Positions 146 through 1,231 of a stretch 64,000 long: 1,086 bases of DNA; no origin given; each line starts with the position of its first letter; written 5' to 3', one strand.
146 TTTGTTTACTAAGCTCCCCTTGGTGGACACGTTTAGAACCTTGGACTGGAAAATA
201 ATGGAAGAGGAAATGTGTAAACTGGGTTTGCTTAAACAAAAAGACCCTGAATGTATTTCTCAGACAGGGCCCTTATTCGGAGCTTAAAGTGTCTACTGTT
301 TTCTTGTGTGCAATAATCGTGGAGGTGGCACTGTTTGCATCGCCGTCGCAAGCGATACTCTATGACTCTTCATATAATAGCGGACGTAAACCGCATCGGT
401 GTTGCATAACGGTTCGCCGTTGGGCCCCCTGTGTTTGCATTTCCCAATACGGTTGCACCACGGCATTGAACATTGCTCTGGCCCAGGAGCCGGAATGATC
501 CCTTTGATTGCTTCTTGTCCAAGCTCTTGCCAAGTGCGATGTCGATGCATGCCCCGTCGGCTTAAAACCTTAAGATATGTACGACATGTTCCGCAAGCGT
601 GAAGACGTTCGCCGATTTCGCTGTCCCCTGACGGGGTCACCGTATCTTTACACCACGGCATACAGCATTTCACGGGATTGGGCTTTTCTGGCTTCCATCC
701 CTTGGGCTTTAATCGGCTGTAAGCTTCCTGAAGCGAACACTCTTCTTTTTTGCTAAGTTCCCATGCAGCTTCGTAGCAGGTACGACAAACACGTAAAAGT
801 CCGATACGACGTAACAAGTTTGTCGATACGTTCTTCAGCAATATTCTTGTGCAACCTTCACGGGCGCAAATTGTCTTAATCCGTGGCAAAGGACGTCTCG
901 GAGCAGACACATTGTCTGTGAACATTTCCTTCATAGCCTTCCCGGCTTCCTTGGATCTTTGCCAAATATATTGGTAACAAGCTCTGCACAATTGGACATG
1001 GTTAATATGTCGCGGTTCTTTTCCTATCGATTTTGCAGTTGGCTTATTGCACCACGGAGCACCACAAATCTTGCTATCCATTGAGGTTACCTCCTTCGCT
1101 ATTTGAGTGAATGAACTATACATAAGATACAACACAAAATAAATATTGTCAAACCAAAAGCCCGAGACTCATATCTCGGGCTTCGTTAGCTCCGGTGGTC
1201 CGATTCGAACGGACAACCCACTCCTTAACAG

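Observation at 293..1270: GC-rich islet encoding a four-repeat Cys4 zinc-ribbon protein next to tRNA-Asn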

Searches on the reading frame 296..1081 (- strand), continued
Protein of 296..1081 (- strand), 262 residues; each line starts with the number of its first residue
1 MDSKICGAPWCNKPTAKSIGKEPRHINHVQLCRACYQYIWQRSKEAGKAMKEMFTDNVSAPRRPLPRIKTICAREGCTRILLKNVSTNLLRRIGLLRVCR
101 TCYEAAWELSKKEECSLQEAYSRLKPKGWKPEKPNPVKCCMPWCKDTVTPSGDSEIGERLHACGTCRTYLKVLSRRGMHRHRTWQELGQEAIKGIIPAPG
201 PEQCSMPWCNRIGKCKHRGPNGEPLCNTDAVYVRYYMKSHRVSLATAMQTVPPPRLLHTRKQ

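Call 80: fold_search(model_id=the predicted structure, library=viral)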
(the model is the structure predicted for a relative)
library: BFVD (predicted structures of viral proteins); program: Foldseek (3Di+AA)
matches with E <= 10: 250; with E <= 0.001: 0
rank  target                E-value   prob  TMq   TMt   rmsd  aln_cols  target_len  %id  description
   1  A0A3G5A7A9            2.3e-02  0.12  0.14  0.08  29.9       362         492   13  Uncharacterized protein [Hyperionvirus sp.]
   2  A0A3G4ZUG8            3.7e-02  0.21  0.12  0.20  24.4       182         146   15  Uncharacterized protein [Edafosvirus sp.]
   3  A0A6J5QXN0            3.7e-02  0.18  0.14  0.13  23.7       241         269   12  HNHc domain containing protein [uncultured Caudovirales phage]
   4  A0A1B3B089            6.5e-02  0.13  0.14  0.14  27.1       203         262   12  Uncharacterized protein [Gordonia phage Ghobes]
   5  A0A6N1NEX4            8.4e-02  0.11  0.14  0.10  23.1       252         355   12  Putative ORFan [Tupanvirus deep ocean]
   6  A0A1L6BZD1            1.3e-01  0.13  0.12  0.20  24.9       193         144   15  (no name in the UniProt tables at hand)
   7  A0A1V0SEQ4            1.5e-01  0.11  0.17  0.14  23.5       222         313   12  RING-type domain-containing protein [Hokovirus HKV1]
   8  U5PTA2                2.1e-01  0.23  0.17  0.29   7.6       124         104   13  Uncharacterized protein [Clavibacter phage CN1A]
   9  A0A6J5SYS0            2.4e-01  0.15  0.12  0.25  16.9       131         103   18  Uncharacterized protein [uncultured Caudovirales phage]
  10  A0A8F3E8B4            2.4e-01  0.08  0.16  0.14  24.0       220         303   15  HNH endonuclease [Microbacterium phage Honk]
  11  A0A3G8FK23            2.4e-01  0.07  0.13  0.17  17.4       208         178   12  HNH endonuclease [Mycobacterium phage Zerg]
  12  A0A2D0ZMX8            4.7e-01  0.10  0.11  0.18  13.3       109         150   10  Uncharacterized protein [Rhodococcus phage Trina]
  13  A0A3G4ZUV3            5.0e-01  0.07  0.15  0.10  20.1       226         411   15  Uncharacterized protein (Fragment) [Edafosvirus sp.]
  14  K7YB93                5.4e-01  0.30  0.14  0.35   8.5       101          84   16  (no name in the UniProt tables at hand)
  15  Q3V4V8                5.7e-01  0.04  0.10  0.12  24.1       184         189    9  Putative zinc finger protein ORF189 [Acidianus two-tailed virus]
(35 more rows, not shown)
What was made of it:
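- Phage HNH endonucleases appear in the weak BFVD list at E 0.04-1 (call 80).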

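Call 83: find_homologous_proteins(query=L003:15717-16001:+, max_evalue=0.00001)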
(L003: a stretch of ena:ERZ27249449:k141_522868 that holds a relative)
Query L003:15717-16001:+ (95 aa): 1 proteins with E <= 0.00001 among 1 candidates.
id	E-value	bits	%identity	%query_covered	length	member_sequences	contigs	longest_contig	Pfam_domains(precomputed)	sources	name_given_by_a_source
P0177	1.8e-58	212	100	100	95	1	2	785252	-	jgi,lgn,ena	jgi:hypothetical protein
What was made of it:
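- On tRNA-targeted integrative element (genomic island): The gene flanking the distal repeat is an ORFan (call 83).
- Tried and rejected: The ORF flanking the distal repeat is an ORFan (call 83).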

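Call 84: list_cluster_members(proteins=[P0003, P0004, P0006, P0012, P0013, P0014, P0030, P0034, P0039, P0046])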
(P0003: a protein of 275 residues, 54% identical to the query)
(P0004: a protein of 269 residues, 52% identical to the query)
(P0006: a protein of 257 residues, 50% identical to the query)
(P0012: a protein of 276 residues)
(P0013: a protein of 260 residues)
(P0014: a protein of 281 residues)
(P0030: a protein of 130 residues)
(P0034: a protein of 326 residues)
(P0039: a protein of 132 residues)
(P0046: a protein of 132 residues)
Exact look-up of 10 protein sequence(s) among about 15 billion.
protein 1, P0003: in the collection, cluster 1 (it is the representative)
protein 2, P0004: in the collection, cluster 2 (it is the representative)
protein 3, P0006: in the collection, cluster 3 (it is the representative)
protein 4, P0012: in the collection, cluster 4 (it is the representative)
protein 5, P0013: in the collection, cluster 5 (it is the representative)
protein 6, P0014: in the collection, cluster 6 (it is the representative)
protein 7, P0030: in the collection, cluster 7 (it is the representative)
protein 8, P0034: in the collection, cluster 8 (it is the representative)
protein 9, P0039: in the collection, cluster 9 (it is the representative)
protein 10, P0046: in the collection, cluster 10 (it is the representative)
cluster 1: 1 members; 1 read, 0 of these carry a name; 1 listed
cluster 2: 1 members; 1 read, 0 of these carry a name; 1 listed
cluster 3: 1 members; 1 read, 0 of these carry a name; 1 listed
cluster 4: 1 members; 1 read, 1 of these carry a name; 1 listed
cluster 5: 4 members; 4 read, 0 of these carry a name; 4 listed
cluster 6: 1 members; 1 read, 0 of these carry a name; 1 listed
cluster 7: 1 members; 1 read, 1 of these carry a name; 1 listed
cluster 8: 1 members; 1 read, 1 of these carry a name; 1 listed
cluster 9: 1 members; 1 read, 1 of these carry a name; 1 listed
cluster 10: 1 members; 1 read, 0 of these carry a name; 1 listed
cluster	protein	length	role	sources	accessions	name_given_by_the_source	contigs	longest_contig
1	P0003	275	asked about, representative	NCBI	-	-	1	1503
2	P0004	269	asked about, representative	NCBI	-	-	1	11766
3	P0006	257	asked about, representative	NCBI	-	-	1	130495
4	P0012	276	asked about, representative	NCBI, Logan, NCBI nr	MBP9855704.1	MAG: hypothetical protein KBC48_00130 [Candidatus Pacebacteria bacterium] | hypothetical protein [Candidatus Paceibacterota bacterium]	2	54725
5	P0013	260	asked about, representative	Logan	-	-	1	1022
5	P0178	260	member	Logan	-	-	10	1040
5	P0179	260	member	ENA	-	-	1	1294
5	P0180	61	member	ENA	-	-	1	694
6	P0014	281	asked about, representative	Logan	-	-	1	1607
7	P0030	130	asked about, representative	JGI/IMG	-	hypothetical protein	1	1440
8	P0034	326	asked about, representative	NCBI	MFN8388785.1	MAG: hypothetical protein U0136_00680 [Bdellovibrionota bacterium]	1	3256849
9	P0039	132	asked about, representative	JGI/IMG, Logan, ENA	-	hypothetical protein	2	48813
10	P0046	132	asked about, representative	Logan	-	-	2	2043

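Call 85: find_encoding_contigs(protein=P0034, flank=8000, max_places=1)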
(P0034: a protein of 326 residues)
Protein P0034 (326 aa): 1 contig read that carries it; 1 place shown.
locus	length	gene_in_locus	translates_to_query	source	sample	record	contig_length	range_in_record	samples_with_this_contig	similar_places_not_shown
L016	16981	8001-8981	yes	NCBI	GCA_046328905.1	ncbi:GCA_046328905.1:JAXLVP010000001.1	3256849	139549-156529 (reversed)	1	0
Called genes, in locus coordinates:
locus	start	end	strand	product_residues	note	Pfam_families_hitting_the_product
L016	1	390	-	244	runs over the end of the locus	-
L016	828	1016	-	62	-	-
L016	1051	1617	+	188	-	-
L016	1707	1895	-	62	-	PF07043:DUF1328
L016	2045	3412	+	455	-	PF12708:Pect-lyase_RHGA_epim, PF00295:Glyco_hydro_28, PF13229:Beta_helix (faint)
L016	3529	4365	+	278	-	PF04228:Zn_peptidase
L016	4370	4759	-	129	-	PF07660:STN (weak)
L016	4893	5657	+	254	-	PF18306:LDcluster4, PF03641:Lysine_decarbox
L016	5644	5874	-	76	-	PF12088:DUF3565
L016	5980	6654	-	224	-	-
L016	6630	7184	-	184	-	-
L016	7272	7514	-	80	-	PF04325:DUF465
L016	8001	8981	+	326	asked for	-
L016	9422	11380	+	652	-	PF15892:BNR_4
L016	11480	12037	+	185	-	PF12883:DUF3828 (weak)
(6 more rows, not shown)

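Call 86: find_encoding_contigs(protein=P0012, flank=8000, max_places=1)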
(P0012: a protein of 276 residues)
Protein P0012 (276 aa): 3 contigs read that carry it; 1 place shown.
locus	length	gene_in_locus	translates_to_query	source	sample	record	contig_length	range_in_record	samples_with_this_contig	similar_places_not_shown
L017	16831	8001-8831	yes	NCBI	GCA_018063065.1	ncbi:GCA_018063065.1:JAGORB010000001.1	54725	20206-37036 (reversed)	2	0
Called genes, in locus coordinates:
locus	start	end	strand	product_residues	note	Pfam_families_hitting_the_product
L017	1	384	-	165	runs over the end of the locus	PF00293:NUDIX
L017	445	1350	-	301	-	PF10017:Methyltransf_33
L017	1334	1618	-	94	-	PF01541:GIY-YIG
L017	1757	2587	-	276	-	-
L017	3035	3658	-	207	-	-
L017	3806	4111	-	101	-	-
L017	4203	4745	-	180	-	-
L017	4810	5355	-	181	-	-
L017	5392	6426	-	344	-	PF05496:RuvB_N, PF06068:TIP49 (faint), PF13177:DNA_pol3_delta2, PF13604:AAA_30 (faint), PF13401:AAA_22 (faint), PF00004:AAA, PF07728:AAA_5 (weak), PF13177:DNA_pol3_delta2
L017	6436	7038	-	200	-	PF03458:Gly_transporter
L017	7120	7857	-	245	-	-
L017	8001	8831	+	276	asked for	-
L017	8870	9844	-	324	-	PF01207:Dus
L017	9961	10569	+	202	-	-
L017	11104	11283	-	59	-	-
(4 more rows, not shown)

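Call 92: search_protein_families(library=pfam, alignment_id=A5, max_evalue=0.1)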
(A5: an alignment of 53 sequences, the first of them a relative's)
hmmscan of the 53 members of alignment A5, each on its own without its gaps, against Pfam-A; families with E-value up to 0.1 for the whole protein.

A. member 1, P0001 (262 aa): 0 families

B. families by the number of members that match (of 53 scanned): 38 families (the first 25 are shown)
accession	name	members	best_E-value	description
PF14471.11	DUF4428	9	1.8e-05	Domain of unknown function (DUF4428)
PF05290.17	Baculo_IE-1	4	0.0052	Baculovirus immediate-early protein (IE-0)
PF01363.27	FYVE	3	0.002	FYVE zinc finger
PF01020.24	Ribosomal_L40e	3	0.0047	Ribosomal L40e family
PF24734.1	DUF7685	2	0.00083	Domain of unknown function (DUF7685)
PF01258.23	zf-dskA_traR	2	0.0013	Prokaryotic dksA/traR C4-type zinc finger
PF24194.1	DUF7419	2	0.0045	Family of unknown function (DUF7419)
PF01485.27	IBR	2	0.026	IBR domain, a half RING-finger domain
PF25386.1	Chromo_SEND1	2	0.033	Single-strand DNA endonuclease 1, chromo domain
PF19899.4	DUF6372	2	0.043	Family of unknown function (DUF6372)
PF00320.33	GATA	1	1e-05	GATA zinc finger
PF13412.12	HTH_24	1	0.00048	Winged helix-turn-helix DNA-binding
PF01927.22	Mut7-C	1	0.00057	Mut7-C RNAse domain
PF04777.18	Evr1_Alr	1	0.0017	Erv1 / Alr family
PF14447.12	Prok-RING_4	1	0.0017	Prokaryotic RING finger family 4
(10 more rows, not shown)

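Call 93: search_protein_families(library=pfam, proteins=[P0011, P0030, P0032, P0033, P0036, P0039, P0041, P0046, P0012, P0016], max_evalue=0.1)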
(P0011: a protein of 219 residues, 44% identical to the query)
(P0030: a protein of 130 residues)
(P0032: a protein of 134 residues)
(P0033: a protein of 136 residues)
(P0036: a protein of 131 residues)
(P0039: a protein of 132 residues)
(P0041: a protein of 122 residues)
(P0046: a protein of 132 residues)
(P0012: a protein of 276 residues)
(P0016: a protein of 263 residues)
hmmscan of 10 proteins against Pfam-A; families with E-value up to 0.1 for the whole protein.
P0011 (219 aa): 1 family
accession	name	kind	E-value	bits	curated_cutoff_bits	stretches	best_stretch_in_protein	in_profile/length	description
PF00320.33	GATA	-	1e-05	25.5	26.8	1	94-123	3-32/36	GATA zinc finger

P0030 (130 aa): 1 family
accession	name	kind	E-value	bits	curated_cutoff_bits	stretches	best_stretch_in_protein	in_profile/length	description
PF14570.12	zf-RING_4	-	0.03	14.6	27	0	97-112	21-36/48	RING/Ubox like zinc-binding domain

P0032 (134 aa): 4 families
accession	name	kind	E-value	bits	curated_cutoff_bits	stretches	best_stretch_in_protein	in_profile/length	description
PF24734.1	DUF7685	-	0.038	14.3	27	0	11-36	5-32/43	Domain of unknown function (DUF7685)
PF01020.24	Ribosomal_L40e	-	0.077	13.4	23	0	97-106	17-26/50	Ribosomal L40e family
PF01485.27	IBR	-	0.084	13.4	24.3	0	70-102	19-47/65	IBR domain, a half RING-finger domain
PF06945.18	DUF1289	-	0.094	13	27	0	26-44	9-27/47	Protein of unknown function (DUF1289)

P0033 (136 aa): 3 families
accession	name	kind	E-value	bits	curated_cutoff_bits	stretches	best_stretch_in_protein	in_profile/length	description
PF01020.24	Ribosomal_L40e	-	0.0047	17.3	23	0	33-46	17-30/50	Ribosomal L40e family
PF25386.1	Chromo_SEND1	-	0.033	14.5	27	0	98-123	10-35/55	Single-strand DNA endonuclease 1, chromo domain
PF16552.11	OAM_alpha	-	0.051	13.9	29.7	1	37-125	20-100/115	D-ornithine 4,5-aminomutase alpha-subunit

P0036 (131 aa): 2 families
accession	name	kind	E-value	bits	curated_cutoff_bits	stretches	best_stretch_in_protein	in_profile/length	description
PF09741.14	DUF2045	-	0.055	13.3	25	1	23-82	54-112/231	Uncharacterized conserved protein (DUF2045)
PF05290.17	Baculo_IE-1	-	0.069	13.6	33.1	0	98-115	105-122/141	Baculovirus immediate-early protein (IE-0)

P0039 (132 aa): 2 families
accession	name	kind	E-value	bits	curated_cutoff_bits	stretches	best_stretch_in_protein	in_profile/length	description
PF05290.17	Baculo_IE-1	-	0.0052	17.2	33.1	1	26-47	101-122/141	Baculovirus immediate-early protein (IE-0)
PF14471.11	DUF4428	-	0.056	13.8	27.8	0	31-47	22-38/51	Domain of unknown function (DUF4428)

P0041 (122 aa): 1 family
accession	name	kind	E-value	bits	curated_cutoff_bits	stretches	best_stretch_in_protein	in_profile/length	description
PF24194.1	DUF7419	-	0.075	13.3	27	0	91-108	12-29/39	Family of unknown function (DUF7419)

P0046 (132 aa): 0 families

P0012 (276 aa): 0 families

P0016 (263 aa): 1 family
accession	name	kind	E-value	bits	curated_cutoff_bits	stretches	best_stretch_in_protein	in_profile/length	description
PF20632.2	CoV_NSP13_ZBD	-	0.033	15.2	27.7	0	13-49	10-46/93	Coronavirus Non-structural protein 13, zinc-binding domain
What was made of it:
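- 506..676 (-): Module R3 (residues 136-192): C139-x4-C144 … C163-x2-C166; the most divergent module. The R3 of orthologue P0011 scores 25.5 bits on Pfam GATA, whose cutoff is 26.8 (call 93).
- On GATA zinc finger (PF00320): The best family member, P0011, scores 25.5 bits (call 93).
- Closest known: phrog_20235 and Pfam DUF4428. Same: DUF4428 is hit by 9 of 53 members, best E 1.8e-5; the one member examined scored 13.8 bits against a cutoff of 27.8 (calls 92, 93).
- P0011 scores 25.5 bits on Pfam GATA against a cutoff of 26.8 (call 93).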

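Call 97: search_protein_families(library=padloc, proteins=[window:296-1081:-, L003:11379-12215:+, L003:12203-12754:+, L003:12769-14301:+, L003:14365-14775:+], max_evalue=0.01)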
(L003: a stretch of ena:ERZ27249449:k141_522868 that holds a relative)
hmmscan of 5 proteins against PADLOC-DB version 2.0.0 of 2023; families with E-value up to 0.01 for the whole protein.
window:296-1081:- (262 aa): 0 families

L003:11379-12215:+ (279 aa): 0 families

L003:12203-12754:+ (184 aa): 1 family
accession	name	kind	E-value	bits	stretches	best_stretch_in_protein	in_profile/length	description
PDLC04134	mad2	-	0.0035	14.2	0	1-118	283-381/492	mads_2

L003:12769-14301:+ (511 aa): 0 families

L003:14365-14775:+ (137 aa): 0 families
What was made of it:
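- On Known anti-phage defence proteins (PADLOC): No hit at E ≤ 0.01 (call 97).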

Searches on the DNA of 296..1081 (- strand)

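Call 87: search_rna_families(source=L003, start=9700, end=11200, threshold=evalue, max_evalue=1)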
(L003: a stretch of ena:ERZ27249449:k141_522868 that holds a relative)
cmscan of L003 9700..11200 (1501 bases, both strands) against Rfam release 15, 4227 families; matches with E-value up to 1: 2.
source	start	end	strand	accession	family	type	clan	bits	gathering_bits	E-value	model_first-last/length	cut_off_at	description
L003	9821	9892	+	RF00005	tRNA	Gene; tRNA;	CL00001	67.4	29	3.8e-14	1-71/71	no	tRNA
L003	10848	10963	+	RF01859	Phe_leader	Cis-reg; leader;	-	26.3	55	0.093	1-125/125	no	Phenylalanine leader peptide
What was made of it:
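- Tried and rejected: Only the tRNA was found, plus an insignificant Phe_leader hit (call 87).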
